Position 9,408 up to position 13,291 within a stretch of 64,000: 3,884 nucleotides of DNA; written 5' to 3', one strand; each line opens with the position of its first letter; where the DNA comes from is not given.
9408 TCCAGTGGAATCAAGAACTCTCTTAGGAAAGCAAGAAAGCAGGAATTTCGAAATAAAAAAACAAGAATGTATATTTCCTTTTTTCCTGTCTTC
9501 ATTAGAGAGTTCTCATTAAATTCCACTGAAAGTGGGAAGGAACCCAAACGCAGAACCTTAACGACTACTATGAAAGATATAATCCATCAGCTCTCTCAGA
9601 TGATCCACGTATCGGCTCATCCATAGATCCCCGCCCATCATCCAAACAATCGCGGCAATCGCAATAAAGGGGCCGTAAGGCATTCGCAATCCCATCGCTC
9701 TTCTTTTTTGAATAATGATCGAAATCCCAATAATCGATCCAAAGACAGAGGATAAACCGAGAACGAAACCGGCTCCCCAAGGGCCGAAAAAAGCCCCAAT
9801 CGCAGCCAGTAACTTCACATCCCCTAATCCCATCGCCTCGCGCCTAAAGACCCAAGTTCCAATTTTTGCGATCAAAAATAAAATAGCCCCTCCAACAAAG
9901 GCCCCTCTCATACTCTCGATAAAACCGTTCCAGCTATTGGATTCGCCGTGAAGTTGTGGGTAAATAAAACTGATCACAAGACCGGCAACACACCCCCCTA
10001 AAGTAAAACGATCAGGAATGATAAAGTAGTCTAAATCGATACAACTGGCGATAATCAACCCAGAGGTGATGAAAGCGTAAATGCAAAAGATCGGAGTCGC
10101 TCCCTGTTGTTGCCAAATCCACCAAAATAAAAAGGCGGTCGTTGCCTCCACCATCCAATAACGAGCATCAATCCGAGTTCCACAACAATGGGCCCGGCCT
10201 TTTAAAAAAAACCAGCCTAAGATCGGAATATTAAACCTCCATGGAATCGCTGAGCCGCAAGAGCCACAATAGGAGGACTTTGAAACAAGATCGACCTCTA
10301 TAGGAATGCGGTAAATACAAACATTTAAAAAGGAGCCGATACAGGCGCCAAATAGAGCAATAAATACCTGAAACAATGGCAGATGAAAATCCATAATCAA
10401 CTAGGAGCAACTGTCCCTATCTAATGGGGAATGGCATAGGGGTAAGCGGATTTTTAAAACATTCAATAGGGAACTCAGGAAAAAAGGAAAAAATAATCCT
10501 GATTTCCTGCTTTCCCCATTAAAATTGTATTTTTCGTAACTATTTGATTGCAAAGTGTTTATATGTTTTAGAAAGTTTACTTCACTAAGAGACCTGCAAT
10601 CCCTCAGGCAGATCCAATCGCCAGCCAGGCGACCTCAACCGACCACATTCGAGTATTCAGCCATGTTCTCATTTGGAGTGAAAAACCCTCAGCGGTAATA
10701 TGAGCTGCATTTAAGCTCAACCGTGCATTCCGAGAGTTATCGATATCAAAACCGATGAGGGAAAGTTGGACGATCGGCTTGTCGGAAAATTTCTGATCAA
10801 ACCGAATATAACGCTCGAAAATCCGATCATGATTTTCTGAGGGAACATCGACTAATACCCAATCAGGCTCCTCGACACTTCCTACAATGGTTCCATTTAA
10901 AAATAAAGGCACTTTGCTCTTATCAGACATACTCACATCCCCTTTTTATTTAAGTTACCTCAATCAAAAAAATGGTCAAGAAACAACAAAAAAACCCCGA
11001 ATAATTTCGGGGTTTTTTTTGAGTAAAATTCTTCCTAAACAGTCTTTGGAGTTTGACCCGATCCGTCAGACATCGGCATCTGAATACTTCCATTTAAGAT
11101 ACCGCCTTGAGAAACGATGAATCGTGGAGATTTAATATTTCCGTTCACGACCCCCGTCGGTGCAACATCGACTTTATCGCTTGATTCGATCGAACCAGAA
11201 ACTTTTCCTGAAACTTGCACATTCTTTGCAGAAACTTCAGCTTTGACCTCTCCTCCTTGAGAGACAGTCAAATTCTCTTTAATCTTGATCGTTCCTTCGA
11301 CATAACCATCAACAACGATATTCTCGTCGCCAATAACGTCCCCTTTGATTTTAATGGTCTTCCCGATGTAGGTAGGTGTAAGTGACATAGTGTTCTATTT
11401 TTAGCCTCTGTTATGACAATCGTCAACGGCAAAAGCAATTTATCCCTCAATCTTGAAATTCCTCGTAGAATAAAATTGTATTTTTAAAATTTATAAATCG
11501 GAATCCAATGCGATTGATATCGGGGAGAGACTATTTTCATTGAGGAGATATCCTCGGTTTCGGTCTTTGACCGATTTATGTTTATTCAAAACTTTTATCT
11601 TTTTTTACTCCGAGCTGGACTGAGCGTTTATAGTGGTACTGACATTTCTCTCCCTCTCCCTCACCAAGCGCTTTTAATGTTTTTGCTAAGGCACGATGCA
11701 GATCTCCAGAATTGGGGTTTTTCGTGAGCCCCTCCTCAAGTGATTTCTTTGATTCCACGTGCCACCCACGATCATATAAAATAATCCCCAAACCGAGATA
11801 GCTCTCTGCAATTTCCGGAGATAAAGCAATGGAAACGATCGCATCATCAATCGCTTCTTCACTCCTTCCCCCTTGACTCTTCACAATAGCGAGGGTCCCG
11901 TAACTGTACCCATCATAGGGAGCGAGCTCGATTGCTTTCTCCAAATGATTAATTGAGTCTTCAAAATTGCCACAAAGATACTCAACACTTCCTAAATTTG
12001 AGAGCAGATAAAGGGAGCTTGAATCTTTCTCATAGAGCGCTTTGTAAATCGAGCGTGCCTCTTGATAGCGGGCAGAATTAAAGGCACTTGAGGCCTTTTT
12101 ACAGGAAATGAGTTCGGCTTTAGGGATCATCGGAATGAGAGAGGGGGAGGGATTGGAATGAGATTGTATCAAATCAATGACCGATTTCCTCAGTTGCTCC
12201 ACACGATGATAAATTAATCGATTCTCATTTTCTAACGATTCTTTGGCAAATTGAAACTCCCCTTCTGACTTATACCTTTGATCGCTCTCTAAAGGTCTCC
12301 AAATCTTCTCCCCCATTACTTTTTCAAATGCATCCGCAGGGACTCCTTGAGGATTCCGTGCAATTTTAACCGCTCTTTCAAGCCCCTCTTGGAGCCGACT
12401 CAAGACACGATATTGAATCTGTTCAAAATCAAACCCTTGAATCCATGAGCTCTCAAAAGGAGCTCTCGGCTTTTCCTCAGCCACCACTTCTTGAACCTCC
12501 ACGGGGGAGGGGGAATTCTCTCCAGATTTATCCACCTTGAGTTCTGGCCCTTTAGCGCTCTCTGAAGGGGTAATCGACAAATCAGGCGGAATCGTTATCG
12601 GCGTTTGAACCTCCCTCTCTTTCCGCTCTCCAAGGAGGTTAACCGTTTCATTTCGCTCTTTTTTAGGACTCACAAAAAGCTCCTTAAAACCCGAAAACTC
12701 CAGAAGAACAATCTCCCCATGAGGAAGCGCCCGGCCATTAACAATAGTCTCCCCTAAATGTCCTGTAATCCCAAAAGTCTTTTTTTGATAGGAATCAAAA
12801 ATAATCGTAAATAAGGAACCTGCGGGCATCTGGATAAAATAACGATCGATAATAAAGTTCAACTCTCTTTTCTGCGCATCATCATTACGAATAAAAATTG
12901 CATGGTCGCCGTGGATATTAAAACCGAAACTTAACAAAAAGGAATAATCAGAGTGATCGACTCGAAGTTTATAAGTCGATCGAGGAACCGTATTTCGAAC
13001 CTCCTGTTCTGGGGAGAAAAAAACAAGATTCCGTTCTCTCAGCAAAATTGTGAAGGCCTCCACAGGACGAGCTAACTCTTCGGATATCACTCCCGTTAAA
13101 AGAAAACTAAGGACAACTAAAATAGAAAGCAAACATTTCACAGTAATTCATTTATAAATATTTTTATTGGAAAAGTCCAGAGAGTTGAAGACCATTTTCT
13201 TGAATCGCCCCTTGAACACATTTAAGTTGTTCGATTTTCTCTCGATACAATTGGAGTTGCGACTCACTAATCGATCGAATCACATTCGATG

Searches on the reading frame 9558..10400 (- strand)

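Call 97: search_protein_families(library=pfam, proteins=[window:9558-10400:-], max_evalue=0.0001)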
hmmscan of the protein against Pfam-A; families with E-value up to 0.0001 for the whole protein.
window:9558-10400:- (280 aa): 2 families
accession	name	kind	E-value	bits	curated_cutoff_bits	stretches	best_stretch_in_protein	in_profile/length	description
PF06750.18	A24_N_bact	-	3.1e-28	98.1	23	1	16-96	1-81/84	Bacterial Peptidase A24 N-terminal domain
PF01478.23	Peptidase_A24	-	7.3e-19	68.6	26.5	1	110-226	2-104/104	Type IV leader peptidase family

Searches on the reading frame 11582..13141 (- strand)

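Call 18: search_protein_families(library=pfam, proteins=[window:11582-13141:-], max_evalue=0.00001)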
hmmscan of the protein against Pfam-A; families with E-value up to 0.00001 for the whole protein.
window:11582-13141:- (519 aa): 9 families
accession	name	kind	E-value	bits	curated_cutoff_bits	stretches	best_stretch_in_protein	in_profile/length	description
PF07719.23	TPR_2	-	1.8e-11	43.7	27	0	379-409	3-33/34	Tetratricopeptide repeat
PF13424.12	TPR_12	-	7e-11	42.6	30.1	1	379-432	5-66/77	Tetratricopeptide repeat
PF13431.12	TPR_17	-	6.6e-10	38.9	24.4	0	400-431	2-33/34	Tetratricopeptide repeat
PF00515.34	TPR_1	-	8.1e-08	32.2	27.8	0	379-409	3-33/34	Tetratricopeptide repeat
PF13414.12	TPR_11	-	7.4e-07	29.2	26.8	0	384-408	1-25/42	TPR repeat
PF14559.12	TPR_19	-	7.7e-07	29.8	25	0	358-406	6-54/68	Tetratricopeptide repeat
PF13428.12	TPR_14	-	8.4e-07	29.5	23.5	0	446-487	2-43/44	Tetratricopeptide repeat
PF13432.12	TPR_16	-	1.6e-06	28.9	32.7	0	348-410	2-64/65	Tetratricopeptide repeat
PF13374.12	TPR_10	-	8.6e-06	26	27.5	0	378-406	3-31/42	Tetratricopeptide repeat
